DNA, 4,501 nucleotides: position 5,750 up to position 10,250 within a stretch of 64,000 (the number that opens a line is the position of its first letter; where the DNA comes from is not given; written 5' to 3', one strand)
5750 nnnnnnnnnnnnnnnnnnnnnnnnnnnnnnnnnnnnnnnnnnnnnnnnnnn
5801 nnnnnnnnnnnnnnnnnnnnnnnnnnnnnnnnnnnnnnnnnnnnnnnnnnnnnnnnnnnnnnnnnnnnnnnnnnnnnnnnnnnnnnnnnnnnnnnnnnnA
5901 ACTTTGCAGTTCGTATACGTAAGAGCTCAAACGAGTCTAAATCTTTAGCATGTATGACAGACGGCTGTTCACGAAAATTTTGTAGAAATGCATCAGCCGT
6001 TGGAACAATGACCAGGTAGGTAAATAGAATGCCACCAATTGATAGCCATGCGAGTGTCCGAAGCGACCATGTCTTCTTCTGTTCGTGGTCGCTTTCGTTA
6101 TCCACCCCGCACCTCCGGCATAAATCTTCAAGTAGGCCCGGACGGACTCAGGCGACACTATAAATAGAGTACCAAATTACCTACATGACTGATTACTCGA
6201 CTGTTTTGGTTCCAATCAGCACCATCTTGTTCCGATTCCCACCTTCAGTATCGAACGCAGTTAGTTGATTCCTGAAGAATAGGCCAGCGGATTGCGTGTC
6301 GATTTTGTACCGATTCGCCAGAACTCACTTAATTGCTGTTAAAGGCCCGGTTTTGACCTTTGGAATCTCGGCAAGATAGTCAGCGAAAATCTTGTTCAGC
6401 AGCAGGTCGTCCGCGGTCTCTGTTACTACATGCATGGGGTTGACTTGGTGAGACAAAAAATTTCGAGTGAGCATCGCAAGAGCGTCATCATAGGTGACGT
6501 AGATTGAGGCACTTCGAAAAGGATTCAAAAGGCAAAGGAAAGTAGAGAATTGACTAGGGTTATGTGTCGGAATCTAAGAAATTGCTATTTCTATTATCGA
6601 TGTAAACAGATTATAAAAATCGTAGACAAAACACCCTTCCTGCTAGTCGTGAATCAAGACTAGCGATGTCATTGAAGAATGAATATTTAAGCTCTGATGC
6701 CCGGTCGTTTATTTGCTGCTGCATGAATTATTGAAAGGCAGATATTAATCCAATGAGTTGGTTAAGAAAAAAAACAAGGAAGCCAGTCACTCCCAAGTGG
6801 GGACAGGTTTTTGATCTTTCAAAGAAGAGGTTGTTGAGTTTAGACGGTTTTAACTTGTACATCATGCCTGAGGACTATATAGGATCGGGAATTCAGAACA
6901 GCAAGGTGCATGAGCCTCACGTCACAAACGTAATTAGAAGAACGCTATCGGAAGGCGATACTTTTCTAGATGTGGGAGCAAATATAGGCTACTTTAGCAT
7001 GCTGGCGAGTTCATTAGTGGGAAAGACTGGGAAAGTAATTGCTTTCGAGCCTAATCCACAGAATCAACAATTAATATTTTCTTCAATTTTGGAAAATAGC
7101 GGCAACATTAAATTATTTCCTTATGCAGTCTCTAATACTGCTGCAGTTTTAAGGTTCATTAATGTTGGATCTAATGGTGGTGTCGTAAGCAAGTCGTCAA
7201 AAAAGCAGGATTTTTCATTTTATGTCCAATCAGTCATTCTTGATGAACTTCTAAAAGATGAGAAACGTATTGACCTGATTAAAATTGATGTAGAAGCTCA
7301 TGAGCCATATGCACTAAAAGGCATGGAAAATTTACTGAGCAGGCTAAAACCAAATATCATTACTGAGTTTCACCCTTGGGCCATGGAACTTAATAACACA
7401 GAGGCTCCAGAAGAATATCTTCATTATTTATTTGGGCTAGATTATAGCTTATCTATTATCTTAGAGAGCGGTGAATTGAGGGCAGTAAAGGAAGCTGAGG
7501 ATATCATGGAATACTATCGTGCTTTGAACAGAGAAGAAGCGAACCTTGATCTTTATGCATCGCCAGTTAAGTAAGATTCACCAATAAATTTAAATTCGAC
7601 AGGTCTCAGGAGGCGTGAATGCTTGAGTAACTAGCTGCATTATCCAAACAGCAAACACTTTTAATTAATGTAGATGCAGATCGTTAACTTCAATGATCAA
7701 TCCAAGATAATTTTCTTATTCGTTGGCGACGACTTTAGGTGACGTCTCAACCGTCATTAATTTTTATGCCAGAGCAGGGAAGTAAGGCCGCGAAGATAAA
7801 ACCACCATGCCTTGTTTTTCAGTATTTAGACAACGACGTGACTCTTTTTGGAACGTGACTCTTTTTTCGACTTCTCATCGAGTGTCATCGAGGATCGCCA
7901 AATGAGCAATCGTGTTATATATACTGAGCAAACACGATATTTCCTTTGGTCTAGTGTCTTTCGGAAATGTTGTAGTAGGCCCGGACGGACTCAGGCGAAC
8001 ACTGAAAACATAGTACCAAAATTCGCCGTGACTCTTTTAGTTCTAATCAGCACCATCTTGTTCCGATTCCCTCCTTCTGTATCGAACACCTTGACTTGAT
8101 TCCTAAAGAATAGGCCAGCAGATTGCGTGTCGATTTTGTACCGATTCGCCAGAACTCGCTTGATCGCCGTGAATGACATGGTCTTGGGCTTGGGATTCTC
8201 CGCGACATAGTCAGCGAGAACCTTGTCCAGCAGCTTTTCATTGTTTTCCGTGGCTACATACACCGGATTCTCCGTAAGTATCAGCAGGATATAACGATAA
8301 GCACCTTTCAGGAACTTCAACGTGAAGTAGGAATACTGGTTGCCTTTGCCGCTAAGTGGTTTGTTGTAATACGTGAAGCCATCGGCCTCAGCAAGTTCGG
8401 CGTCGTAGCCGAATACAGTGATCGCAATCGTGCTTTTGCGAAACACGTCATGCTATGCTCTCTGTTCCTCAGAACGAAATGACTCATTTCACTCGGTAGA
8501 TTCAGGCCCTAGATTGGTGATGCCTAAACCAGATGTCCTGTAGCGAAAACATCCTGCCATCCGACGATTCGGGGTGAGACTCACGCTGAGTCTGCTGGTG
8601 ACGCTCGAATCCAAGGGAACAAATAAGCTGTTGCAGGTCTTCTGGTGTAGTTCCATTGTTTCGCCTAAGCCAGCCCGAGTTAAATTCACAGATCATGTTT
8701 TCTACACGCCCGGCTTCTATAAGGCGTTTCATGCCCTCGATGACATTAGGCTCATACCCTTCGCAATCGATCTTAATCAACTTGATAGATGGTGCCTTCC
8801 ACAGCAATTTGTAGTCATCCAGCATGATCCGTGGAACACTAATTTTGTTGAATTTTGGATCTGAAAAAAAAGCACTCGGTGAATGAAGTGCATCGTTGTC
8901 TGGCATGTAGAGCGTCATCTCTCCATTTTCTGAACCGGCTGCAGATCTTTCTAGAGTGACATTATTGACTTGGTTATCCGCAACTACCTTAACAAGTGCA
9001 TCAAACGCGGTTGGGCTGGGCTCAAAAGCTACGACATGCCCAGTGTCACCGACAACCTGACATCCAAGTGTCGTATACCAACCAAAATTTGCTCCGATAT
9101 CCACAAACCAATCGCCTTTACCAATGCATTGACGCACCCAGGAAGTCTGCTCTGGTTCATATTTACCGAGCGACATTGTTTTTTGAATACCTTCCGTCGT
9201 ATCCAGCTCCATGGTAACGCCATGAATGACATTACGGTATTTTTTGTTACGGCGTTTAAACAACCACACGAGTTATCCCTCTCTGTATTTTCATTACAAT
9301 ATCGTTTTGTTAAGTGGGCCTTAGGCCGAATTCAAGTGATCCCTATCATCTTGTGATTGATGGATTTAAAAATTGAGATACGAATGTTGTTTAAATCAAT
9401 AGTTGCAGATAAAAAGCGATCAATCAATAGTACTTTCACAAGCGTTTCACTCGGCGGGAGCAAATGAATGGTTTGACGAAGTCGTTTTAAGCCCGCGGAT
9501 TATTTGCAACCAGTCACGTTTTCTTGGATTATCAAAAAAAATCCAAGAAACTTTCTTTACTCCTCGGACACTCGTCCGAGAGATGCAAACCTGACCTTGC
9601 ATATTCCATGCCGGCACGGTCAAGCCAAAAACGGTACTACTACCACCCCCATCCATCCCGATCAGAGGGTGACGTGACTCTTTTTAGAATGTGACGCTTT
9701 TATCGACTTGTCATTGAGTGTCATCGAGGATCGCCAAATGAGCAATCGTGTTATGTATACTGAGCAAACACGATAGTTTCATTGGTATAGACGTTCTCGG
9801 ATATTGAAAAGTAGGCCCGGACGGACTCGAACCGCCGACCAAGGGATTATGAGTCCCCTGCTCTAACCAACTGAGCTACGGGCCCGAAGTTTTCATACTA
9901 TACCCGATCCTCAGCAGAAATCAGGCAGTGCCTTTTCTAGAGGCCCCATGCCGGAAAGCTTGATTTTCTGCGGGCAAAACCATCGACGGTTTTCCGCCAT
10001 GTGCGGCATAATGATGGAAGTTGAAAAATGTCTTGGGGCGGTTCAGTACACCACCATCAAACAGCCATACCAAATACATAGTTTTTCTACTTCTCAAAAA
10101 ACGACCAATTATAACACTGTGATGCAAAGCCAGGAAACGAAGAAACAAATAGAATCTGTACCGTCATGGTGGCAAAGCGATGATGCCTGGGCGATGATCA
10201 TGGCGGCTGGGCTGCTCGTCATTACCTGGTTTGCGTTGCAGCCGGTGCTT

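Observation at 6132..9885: Two ~1.84-kb integrase-less cassettes stacked at the 3' end of a tRNA-Met gene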

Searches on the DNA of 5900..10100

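Call 71: search_rna_families(source=window, start=5900, end=10100, threshold=evalue, max_evalue=1)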
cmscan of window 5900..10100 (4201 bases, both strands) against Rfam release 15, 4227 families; matches with E-value up to 1: 2.
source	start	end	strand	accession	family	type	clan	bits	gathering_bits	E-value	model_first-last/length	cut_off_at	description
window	9812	9885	-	RF00005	tRNA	Gene; tRNA;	CL00001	70.1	29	1.9e-14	1-71/71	no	tRNA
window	9811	9885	+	RF04354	Plastid-ycf2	Cis-reg;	-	22.1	65.7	0.35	1-75/75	no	Plastid-ycf2 5UTR RNA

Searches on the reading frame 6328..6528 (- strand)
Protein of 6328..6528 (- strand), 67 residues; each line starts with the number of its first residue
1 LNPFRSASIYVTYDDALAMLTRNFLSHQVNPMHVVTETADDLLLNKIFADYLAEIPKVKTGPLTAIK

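Call 10: search_protein_families(library=pfam, proteins=[window:6328-6528:-], max_evalue=0.1)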
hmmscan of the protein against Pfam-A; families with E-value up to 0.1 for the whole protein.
window:6328-6528:- (67 aa): 0 families

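Call 11: search_protein_families(library=phrogs, proteins=[window:6328-6528:-], max_evalue=0.1)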
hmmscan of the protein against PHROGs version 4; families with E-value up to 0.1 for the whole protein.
window:6328-6528:- (67 aa): 0 families

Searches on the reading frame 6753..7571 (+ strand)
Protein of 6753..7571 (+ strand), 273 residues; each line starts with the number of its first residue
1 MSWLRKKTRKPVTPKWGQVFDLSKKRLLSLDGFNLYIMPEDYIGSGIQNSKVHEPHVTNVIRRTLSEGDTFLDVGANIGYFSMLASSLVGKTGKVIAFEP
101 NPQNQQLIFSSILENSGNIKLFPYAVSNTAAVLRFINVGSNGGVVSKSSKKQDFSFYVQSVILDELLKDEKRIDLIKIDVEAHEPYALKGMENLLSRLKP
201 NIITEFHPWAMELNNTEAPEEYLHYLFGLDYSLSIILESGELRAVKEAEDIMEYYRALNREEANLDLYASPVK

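Call 10: search_protein_families(library=pfam, proteins=[window:6753-7571:+], max_evalue=0.1)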
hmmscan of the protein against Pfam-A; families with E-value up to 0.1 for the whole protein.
window:6753-7571:+ (273 aa): 7 families
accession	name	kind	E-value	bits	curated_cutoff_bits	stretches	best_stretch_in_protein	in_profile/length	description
PF05050.19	Methyltransf_21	-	1.5e-19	71.2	22.7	1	73-231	1-171/173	Methyltransferase FkbM domain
PF02475.24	TRM5-TYW2_MTfase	-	0.0008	19.8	28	1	61-118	30-86/164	TRM5/TYW2 methyltransferase domain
PF13578.12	Methyltransf_24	-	0.0023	19.2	26.3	1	73-207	2-103/105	Methyltransferase domain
PF01728.25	FtsJ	-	0.0057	17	24.1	1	65-103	19-56/181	FtsJ-like methyltransferase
PF01135.25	PCMT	-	0.0079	16.4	20.3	1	57-102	65-108/210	Protein-L-isoaspartate(D-aspartate) O-methyltransferase (PCMT)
PF05575.17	V_cholerae_RfbT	-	0.025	14.4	27.9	1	68-108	80-119/286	Vibrio cholerae RfbT protein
PF13489.12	Methyltransf_23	-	0.05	13.8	27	1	65-207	20-117/164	Methyltransferase domain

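Call 11: search_protein_families(library=phrogs, proteins=[window:6753-7571:+], max_evalue=0.1)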
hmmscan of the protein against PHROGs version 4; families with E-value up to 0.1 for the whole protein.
window:6753-7571:+ (273 aa): 3 families
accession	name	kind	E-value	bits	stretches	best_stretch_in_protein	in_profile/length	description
phrog_8156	-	other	3.1e-28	99.7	1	44-214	33-196/244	methyltransferase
phrog_28597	-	unknown function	0.00014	22.2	1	68-111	44-84/233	-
phrog_15516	-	other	0.024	15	1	67-105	56-94/214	methyltransferase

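Call 80: search_protein_families(library=ncbifam, proteins=[window:6753-7571:+], max_evalue=0.01)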
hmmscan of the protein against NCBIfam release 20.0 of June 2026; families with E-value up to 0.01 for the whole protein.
window:6753-7571:+ (273 aa): 8 families
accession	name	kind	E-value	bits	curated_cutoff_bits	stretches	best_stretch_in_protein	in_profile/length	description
TIGR01444.1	fkbM_fam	subfamily_domain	1.1e-27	97.2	37.7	1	70-207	1-143/143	FkbM family methyltransferase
NF010549.0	PRK13942.1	equivalog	0.00013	21.5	282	1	56-99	64-109/215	protein-L-isoaspartate O-methyltransferase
NF001556.0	PRK00377.1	equivalog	0.00026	20.8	238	1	63-105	36-78/198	cobalt-precorrin-6Y C(15)-methyltransferase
TIGR02469.1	CbiT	equivalog_domain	0.0012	19.1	78.3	1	65-109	17-60/124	precorrin-6Y C5,15-methyltransferase (decarboxylating) subunit CbiT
NF008823.0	PRK11873.1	subfamily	0.0016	18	263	1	64-97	74-107/272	arsenite methyltransferase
TIGR03481.1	HpnM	hypoth_equivalog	0.0028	17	160.1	1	98-168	120-189/200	hopanoid biosynthesis associated membrane protein HpnM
NF041537.1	ArsM_AhpD_UU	exception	0.0041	15.9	510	1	64-99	73-108/345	arsenite methyltransferase/AhpD domain selenoprotein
NF047649.1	MTase_UXPK_star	exception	0.005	15.9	460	1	65-99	75-109/283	methyltransferase/UXPK-star double selenoprotein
